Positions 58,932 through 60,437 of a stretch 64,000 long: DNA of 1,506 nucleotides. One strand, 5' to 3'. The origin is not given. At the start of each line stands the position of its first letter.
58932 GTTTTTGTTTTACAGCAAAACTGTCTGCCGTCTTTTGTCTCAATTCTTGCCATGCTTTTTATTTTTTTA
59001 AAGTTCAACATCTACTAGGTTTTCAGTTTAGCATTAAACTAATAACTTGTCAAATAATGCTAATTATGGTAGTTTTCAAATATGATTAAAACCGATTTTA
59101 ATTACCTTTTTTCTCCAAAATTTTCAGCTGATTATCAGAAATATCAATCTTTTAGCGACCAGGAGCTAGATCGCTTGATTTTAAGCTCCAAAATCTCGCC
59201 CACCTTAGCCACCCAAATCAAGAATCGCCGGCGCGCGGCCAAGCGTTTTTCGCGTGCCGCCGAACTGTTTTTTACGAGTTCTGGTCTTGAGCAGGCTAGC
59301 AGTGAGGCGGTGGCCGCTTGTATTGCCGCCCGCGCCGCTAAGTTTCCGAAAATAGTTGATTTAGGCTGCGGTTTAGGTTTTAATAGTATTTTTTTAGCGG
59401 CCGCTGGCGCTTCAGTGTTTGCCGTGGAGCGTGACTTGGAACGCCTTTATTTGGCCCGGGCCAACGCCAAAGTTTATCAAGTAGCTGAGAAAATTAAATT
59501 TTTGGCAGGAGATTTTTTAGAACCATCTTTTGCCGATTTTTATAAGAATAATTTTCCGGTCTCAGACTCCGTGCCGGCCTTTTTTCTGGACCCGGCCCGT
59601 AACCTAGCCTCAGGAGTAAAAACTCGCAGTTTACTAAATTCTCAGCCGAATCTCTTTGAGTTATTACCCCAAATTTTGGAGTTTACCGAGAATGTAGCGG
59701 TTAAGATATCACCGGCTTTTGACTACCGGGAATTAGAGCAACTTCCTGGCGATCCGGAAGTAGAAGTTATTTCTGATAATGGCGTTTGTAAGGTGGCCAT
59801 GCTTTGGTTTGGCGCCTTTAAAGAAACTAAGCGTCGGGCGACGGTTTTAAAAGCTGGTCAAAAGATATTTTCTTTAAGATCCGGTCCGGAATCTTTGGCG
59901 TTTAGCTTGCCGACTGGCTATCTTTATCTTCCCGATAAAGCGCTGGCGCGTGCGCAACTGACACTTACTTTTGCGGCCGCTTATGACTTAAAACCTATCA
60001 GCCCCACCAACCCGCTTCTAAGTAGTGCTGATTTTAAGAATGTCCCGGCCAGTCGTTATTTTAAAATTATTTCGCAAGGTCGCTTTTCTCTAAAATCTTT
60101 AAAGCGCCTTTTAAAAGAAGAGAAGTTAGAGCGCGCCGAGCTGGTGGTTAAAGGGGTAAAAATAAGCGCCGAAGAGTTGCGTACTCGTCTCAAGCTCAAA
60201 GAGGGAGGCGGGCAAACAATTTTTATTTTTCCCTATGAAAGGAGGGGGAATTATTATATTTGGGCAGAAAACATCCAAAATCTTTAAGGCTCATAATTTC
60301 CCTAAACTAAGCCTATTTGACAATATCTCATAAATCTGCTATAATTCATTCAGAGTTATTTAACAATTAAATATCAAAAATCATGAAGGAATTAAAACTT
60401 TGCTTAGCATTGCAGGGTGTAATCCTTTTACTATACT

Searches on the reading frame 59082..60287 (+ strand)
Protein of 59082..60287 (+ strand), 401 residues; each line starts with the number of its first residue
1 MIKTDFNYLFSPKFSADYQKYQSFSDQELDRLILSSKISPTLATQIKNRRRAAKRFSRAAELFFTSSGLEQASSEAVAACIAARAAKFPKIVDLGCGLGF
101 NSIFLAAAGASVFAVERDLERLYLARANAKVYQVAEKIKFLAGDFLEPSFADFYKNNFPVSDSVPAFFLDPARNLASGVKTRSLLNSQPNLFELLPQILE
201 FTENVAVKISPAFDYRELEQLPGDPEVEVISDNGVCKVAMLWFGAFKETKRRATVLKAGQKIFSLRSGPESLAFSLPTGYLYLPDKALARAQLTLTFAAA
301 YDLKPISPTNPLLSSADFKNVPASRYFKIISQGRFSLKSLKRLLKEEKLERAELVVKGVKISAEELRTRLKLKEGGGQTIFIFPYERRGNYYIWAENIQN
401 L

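Call 21: search_protein_families(library=pfam, proteins=[window:59082-60287:+], max_evalue=0.001)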
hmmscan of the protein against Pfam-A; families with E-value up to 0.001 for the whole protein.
window:59082-60287:+ (401 aa): 7 families
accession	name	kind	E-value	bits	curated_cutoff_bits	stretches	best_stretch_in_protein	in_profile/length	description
PF18096.6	Thump_like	-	5.1e-14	52.3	26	1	325-383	2-61/78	THUMP domain-like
PF09445.16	Methyltransf_15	-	4.4e-11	43.1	22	1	90-149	3-61/165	RNA cap guanine-N2 methyltransferase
PF13649.12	Methyltransf_25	-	1.7e-06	29.1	27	1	91-152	1-62/97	Methyltransferase domain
PF05175.20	MTS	-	1.6e-05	25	23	1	75-149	21-94/170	Methyltransferase small domain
PF13847.12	Methyltransf_31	-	3.2e-05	24.1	27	1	90-160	6-77/145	Methyltransferase domain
PF08241.18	Methyltransf_11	-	7.1e-05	23.8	21.2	1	92-152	1-58/95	Methyltransferase domain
PF03848.20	TehB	-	0.00017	21.5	20.4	1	82-120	25-63/193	Tellurite resistance protein TehB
